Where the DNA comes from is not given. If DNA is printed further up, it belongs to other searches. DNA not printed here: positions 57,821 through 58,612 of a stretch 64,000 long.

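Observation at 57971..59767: Phage-type Gp157-like protein, ICMT-like membrane methyltransferase and RecB-type nuclease wedged between housekeeping operons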

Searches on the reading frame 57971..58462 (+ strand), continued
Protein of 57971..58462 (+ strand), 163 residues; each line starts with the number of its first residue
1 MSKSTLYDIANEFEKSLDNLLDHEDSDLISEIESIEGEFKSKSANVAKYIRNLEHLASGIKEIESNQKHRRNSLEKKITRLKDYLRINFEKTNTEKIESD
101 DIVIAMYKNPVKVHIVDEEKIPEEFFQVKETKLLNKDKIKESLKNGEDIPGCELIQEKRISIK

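Call 51: find_related_loci(query=A1, collection=viral_contigs, flank=8000)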
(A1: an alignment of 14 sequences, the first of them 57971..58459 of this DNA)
Query A1 (163 aa) in viral_contigs; peptide patterns used: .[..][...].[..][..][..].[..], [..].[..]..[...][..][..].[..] (x = any residue, [..] = any of these).
295 stretches matched a pattern; 127 encode a relative of the query (tblastn E <= 1e-3); the best 80 are kept; 80 distinct loci.
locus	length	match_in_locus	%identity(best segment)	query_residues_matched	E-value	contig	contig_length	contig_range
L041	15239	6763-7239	36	5-163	9e-33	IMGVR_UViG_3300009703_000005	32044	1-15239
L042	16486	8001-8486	33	6-163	5e-25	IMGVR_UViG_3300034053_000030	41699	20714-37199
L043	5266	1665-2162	32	1-162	7e-24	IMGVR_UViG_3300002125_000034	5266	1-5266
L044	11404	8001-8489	36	5-163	1e-23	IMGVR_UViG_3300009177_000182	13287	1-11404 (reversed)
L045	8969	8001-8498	33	1-162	1e-22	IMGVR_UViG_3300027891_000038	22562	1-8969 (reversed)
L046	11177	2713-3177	37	6-163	1e-22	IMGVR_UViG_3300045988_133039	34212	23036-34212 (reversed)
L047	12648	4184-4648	37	6-163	3e-22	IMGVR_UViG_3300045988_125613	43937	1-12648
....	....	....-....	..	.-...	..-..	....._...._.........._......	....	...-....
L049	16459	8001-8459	35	6-159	3e-21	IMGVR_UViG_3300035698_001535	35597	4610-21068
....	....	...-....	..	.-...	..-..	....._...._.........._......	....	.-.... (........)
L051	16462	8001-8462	33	5-154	2e-20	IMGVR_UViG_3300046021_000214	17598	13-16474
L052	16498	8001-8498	26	1-163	4e-18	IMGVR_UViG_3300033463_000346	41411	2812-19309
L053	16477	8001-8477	29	4-163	6e-18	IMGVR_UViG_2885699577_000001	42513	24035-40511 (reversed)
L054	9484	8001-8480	33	1-158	1e-17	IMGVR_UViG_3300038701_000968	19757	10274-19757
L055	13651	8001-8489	28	6-163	2e-17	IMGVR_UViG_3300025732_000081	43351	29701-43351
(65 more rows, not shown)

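Call 76: get_annotated_region(hit=H18, flank=3500)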
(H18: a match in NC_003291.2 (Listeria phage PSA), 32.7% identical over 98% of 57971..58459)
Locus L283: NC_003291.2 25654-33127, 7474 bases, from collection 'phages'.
description: Bacteriophage PSA complete genome.
organism: Listeria phage PSA (NCBI taxid 171618)
taxonomy: Viruses; Duplodnaviria; Heunggongvirae; Uroviricota; Caudoviricetes; Psavirus; Psavirus PSA
host: Listeria monocytogenes ScottA; source: -; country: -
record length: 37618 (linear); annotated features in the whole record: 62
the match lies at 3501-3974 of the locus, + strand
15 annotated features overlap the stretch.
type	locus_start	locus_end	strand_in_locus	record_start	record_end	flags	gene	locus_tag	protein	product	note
CDS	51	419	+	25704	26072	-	-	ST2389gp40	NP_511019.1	Gp36 protein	ORF36; unknown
CDS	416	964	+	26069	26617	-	-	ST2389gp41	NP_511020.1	YopX family protein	ORF37; unknown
CDS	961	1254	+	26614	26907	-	-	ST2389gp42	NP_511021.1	Gp38 protein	ORF38; unknown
CDS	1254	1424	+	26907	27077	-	-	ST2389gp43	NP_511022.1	Gp39 protein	ORF40; unknown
CDS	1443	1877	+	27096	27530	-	-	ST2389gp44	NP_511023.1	Gp40 protein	ORF40; unknown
CDS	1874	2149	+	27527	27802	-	-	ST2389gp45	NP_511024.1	Gp41 protein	ORF41; unknown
CDS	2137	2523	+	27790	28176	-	-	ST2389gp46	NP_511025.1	Gp42 protein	ORF42; unknown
CDS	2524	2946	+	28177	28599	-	-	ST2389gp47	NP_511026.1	Gp43 protein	ORF43; unknown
CDS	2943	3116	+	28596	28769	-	-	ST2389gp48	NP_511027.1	Gp44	ORF44; unknown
CDS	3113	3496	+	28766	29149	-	-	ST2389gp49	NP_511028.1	Gp45 protein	ORF45; unknown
CDS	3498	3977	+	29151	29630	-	-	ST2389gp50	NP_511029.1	Mu Gam-like end protection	ORF46; unknown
CDS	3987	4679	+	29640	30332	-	-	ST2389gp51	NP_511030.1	Sak4-like ssDNA annealing protein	ORF47; unknown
CDS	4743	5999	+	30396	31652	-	hel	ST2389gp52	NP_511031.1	DNA helicase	important for replication of DNA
CDS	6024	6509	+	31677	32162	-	-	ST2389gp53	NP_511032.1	single strand DNA binding protein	ORF49; unknown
CDS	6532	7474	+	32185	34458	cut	pri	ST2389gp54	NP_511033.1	DNA primase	important for replication of DNA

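Call 77: get_annotated_region(hit=H22, flank=3500)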
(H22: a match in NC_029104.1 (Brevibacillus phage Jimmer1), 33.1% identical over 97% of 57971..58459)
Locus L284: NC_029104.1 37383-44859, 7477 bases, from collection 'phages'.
description: Brevibacillus phage Jimmer1, complete genome.
organism: Brevibacillus phage Jimmer1 (NCBI taxid 1296659)
taxonomy: Viruses; Duplodnaviria; Heunggongvirae; Uroviricota; Caudoviricetes; Jimmervirus; Jimmervirus jimmer
host: Brevibacillus laterosporus; source: soil sample; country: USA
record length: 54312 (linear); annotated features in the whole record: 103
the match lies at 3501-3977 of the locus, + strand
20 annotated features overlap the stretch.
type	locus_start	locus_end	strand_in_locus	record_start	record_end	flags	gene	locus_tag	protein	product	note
CDS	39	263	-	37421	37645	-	-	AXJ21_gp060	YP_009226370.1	hypothetical protein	gp60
CDS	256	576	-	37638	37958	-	-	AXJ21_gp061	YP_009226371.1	transcriptional regulator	gp61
CDS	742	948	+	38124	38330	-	-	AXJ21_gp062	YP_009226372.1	transcriptional regulator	gp62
CDS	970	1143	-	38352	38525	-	-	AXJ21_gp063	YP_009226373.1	Arc family DNA-binding protein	gp63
CDS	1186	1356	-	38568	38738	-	-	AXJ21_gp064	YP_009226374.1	Arc-like repressor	gp64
CDS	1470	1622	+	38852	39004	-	-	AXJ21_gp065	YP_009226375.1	Arc-like repressor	gp65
CDS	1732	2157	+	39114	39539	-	-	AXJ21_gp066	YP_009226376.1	helix-turn-helix domain-containing protein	gp66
CDS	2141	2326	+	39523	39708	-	-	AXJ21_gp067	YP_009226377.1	hypothetical protein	gp67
CDS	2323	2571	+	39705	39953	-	-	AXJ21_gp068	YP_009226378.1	helix-turn-helix domain-containing protein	gp68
CDS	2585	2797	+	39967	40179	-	-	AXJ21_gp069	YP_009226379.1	hypothetical protein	gp69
CDS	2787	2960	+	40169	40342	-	-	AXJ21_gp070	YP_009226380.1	hypothetical protein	gp70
CDS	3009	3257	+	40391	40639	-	-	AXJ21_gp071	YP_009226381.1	hypothetical protein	gp71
CDS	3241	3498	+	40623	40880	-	-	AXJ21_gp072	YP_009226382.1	hypothetical protein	gp72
CDS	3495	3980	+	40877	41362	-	-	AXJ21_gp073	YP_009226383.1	Mu Gam-like end protection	gp73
CDS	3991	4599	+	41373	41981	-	-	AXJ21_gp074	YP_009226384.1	ERF family protein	gp74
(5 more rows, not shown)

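Call 78: get_annotated_region(hit=H32, flank=3500)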
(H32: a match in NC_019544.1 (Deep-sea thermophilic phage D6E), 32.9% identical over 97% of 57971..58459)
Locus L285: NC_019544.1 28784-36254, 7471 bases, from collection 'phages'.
description: Deep-sea thermophilic phage D6E, complete genome.
organism: Deep-sea thermophilic phage D6E (NCBI taxid 749413)
taxonomy: Viruses; Duplodnaviria; Heunggongvirae; Uroviricota; Caudoviricetes
host: -; source: -; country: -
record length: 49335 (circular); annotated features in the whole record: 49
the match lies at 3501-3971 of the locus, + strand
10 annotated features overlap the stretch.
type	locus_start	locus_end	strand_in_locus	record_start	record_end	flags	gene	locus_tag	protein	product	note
CDS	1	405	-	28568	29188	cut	-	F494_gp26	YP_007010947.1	UmuD-like protein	D6E-ORF26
CDS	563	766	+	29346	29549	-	-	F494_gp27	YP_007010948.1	helix-turn-helix domain-containing protein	D6E-ORF27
CDS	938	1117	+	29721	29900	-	-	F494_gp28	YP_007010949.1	hypothetical protein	D6E-ORF28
CDS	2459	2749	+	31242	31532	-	-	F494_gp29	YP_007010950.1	hypothetical protein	D6E-ORF29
CDS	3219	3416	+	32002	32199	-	-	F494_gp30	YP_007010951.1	hypothetical protein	D6E-ORF30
CDS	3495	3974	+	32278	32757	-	-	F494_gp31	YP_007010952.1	Mu Gam-like end protection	D6E-ORF31; Siphovirus Gp157-like protein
CDS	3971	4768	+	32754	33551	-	-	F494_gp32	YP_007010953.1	hypothetical protein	D6E-ORF32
CDS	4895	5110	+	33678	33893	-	-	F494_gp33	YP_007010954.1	hypothetical protein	D6E-ORF33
CDS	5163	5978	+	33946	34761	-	-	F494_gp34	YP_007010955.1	replisome organizer DnaA-like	D6E-ORF34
CDS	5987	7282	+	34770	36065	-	-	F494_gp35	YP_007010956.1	DnaB-like replicative helicase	D6E-ORF35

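Call 81: search_protein_families(library=pfam, alignment_id=A3, max_evalue=0.001)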
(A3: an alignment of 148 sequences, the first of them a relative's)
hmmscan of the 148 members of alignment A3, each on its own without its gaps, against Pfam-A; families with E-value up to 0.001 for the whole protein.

A. member 1, L041:7252-8256:+ (335 aa): 1 family
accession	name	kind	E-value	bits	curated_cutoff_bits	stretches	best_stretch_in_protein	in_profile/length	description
PF06252.17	GemA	-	2.7e-07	32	27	1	186-266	30-117/119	Bacteriophage Mu, GemA protein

B. families by the number of members that match (of 148 scanned): 32 families (the first 25 are shown)
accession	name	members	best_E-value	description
PF04404.17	ERF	17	3.7e-50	ERF superfamily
PF13479.12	AAA_24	8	2.8e-34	AAA domain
PF00436.31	SSB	6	1.7e-29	Single-strand binding protein family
PF20661.2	SutA-RBD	5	3.4e-09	SutA RNAP-binding domain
PF13401.12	AAA_22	4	1.4e-05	AAA domain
PF19905.4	DUF6378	2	8.3e-23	Domain of unknown function (DUF6378)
PF05037.18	DUF669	2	4.3e-19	Protein of unknown function (DUF669)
PF13392.12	HNH_3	2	1.5e-11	HNH endonuclease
PF04098.21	Rad52_Rad22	2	9.1e-08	Rad52/22 family double-strand break repair protein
PF13238.12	AAA_18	2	0.00065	AAA domain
PF04381.17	RdgC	1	5.5e-76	Putative exonuclease, RdgC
PF00145.23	DNA_methylase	1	7.4e-36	C-5 cytosine-specific DNA methylase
PF00805.28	Pentapeptide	1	1.8e-21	Pentapeptide repeats (8 copies)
PF08800.15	BT4734-like_N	1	4.5e-21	BT4734-like, N-terminal domain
PF07463.16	NUMOD4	1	3.1e-11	NUMOD4 motif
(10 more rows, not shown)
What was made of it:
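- On Phage Gp157 recombination/replication module: The viral neighbours include ERF 17, AAA_24 8, SSB 6 and Rad52 2 (call 81).
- Immediate neighbours in the 80 viral loci include ERF in 17, AAA_24 in 8, SSB in 6 and Rad52 in 2 (call 81).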

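Call 93: search_protein_families(library=padloc, proteins=[L035:11126-12073:-, L035:12073-12783:-, L035:10001-10489:+, L035:10522-11115:+], max_evalue=0.01)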
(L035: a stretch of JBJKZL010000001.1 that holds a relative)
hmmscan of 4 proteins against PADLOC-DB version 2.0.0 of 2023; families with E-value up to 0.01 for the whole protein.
L035:11126-12073:- (315 aa): 2 families
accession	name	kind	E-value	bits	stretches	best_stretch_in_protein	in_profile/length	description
PDLC03812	RTasRmuC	-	1.3e-15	55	1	71-247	171-353/439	DRT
PDLC02668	DndD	-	0.0013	15.8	0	224-308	397-481/659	DndD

L035:12073-12783:- (236 aa): 4 families
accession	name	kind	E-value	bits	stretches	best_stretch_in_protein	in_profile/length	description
PDLC01250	Cas4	-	7.8e-06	24.3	1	100-230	32-138/168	"CAS-I,CAS-II,CAS-III,CAS-IV,CAS-V,CAS-VI; acquisition_associated"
PDLC00943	Cas4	-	1.1e-05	23.5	1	118-226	57-140/180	CRISPR-associated protein Cas4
PDLC01773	Cas4c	-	0.0012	16.3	1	108-157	65-112/229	-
PDLC00058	DruK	-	0.0045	13.7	1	116-166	143-192/388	PD-(D/E)XK nuclease superfamily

L035:10001-10489:+ (163 aa): 1 family
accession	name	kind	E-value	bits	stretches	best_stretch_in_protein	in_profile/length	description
PDLC04964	PDC-S23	-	0.0015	15.8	1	8-110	161-264/331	-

L035:10522-11115:+ (198 aa): 0 families
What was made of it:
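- On Known anti-phage defence systems (PADLOC-DB 2.0): The sister-clade RmuC gives only a domain-level RTasRmuC hit (call 93).
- Closest known: RmuC and the RmuC-based Shield defence system. Different: PADLOC gives only a domain-level hit (call 93).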

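Call 94: search_protein_families(library=pfam, proteins=[L035:11126-12073:-, L028:8904-9914:+], max_evalue=0.01)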
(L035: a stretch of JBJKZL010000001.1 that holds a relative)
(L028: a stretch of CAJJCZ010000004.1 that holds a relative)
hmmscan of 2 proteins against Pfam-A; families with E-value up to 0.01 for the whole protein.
L035:11126-12073:- (315 aa): 3 families
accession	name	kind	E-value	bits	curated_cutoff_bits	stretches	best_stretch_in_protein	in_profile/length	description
PF02646.22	RmuC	-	5.2e-50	170.6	26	1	70-304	42-278/291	RmuC family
PF24000.1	DUF7316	-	0.00046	21.2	27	0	113-184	3-57/78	Family of unknown function (DUF7316)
PF08336.16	P4Ha_N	-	0.008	16.4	25.3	0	46-97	24-75/135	Prolyl 4-Hydroxylase alpha-subunit, N-terminal region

L028:8904-9914:+ (337 aa): 4 families
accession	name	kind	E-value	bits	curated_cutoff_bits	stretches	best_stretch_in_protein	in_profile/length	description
PF16884.10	ADH_N_2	-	3.5e-33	114.2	31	1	7-107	2-102/108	N-terminal domain of oxidoreductase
PF00107.32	ADH_zinc_N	-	2.4e-16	60.3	31.8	1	160-265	1-108/129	Zinc-binding dehydrogenase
PF13602.12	ADH_zinc_N_2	-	2.6e-09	38.6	27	1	193-335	1-134/134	Zinc-binding dehydrogenase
PF08240.17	ADH_N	-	0.0024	18.5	23.5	1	35-98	2-65/104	Alcohol dehydrogenase GroES-like domain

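Call 102: search_protein_representatives(protein=window:57971-58459:+)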
Query: 163 residues. Proteins with E-value up to 0.001 (for the whole library): 6545; up to 1e-10: 1373; up to 1e-30: 7. The best 150 are listed.
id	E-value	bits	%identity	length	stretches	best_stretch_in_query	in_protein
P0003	1.1e-88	310.9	93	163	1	1-163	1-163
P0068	6.0e-51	188.6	89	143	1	1-107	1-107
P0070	1.4e-49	184.2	89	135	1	1-104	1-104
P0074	7.8e-45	168.7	88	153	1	1-102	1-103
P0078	5.3e-40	153.1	88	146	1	56-143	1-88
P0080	6.0e-39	149.6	91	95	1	85-163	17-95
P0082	2.3e-33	131.6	84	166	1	1-86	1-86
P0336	1.1e-30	122.8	59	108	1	57-163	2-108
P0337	6.5e-29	117.1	40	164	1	6-163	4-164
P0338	3.9e-28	114.6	43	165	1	5-163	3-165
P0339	3.0e-27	111.7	36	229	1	5-163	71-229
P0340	6.7e-27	110.6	55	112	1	1-109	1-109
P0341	1.9e-26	109.1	39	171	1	4-163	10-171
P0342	1.4e-25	106.3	41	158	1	6-163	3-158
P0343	1.7e-25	106.0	41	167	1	5-163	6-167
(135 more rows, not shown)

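Call 103: find_encoding_contigs(protein=P0338, flank=8000, max_places=2)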
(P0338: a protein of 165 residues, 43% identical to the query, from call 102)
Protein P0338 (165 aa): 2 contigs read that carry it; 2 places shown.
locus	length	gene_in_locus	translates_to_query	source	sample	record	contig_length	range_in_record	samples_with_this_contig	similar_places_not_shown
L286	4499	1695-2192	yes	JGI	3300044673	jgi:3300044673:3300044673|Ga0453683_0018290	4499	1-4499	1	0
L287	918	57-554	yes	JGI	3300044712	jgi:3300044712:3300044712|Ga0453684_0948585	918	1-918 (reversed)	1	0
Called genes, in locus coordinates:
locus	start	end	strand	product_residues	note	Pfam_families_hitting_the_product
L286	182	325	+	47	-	-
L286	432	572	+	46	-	-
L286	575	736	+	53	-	-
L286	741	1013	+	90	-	-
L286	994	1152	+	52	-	-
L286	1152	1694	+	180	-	PF04404:ERF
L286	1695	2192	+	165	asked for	PF05565:Sipho_Gp157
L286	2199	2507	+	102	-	-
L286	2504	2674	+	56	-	-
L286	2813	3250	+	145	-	-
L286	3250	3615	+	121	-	-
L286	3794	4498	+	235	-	?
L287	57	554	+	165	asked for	PF05565:Sipho_Gp157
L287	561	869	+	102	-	-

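Call 104: find_encoding_contigs(protein=P0337, flank=8000, max_places=2)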
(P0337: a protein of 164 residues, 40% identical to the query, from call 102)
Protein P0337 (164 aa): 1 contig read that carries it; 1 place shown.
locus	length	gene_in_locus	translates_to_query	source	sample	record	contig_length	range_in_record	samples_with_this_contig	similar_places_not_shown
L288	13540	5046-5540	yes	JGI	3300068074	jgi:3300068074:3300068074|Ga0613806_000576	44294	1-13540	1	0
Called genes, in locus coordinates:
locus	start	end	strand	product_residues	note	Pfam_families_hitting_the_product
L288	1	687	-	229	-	?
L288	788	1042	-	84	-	-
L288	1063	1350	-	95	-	-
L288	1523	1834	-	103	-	-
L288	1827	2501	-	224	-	PF01656:CbiA, PF09140:MipZ, PF13614:AAA_31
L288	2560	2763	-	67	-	PF09274:ParG (weak)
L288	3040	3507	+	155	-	-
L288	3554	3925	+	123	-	-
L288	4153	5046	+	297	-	PF13479:AAA_24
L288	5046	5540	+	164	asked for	PF05565:Sipho_Gp157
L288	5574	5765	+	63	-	PF02599:CsrA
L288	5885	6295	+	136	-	PF11672:DUF3268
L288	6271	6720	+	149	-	PF00436:SSB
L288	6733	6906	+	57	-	-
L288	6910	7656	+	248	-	-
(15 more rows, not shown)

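Call 105: find_encoding_contigs(protein=P0342, flank=8000, max_places=2)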
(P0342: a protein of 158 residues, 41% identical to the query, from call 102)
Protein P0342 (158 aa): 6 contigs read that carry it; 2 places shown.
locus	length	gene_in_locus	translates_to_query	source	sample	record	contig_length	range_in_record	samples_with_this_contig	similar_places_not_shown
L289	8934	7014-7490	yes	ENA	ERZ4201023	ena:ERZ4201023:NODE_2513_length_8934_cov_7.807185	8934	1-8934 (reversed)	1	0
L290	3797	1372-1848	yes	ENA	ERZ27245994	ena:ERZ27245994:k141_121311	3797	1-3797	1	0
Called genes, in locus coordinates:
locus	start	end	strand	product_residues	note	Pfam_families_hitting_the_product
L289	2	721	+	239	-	?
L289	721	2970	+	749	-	-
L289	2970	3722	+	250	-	-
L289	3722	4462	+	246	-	-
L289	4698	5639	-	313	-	PF00589:Phage_integrase (faint)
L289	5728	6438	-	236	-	PF00717:Peptidase_S24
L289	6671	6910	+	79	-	-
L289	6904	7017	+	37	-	-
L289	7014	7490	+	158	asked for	PF05565:Sipho_Gp157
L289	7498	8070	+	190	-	PF27148:Slr1353_N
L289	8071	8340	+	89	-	-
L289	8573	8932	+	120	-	?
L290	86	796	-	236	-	PF00717:Peptidase_S24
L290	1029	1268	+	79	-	-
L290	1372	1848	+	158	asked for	PF05565:Sipho_Gp157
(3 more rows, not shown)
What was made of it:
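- The nearest outgroup relatives (40-43% identity) sit next to ERF, next to AAA_24 with SSB nearby, or near an integrase and repressor (calls 103-105).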
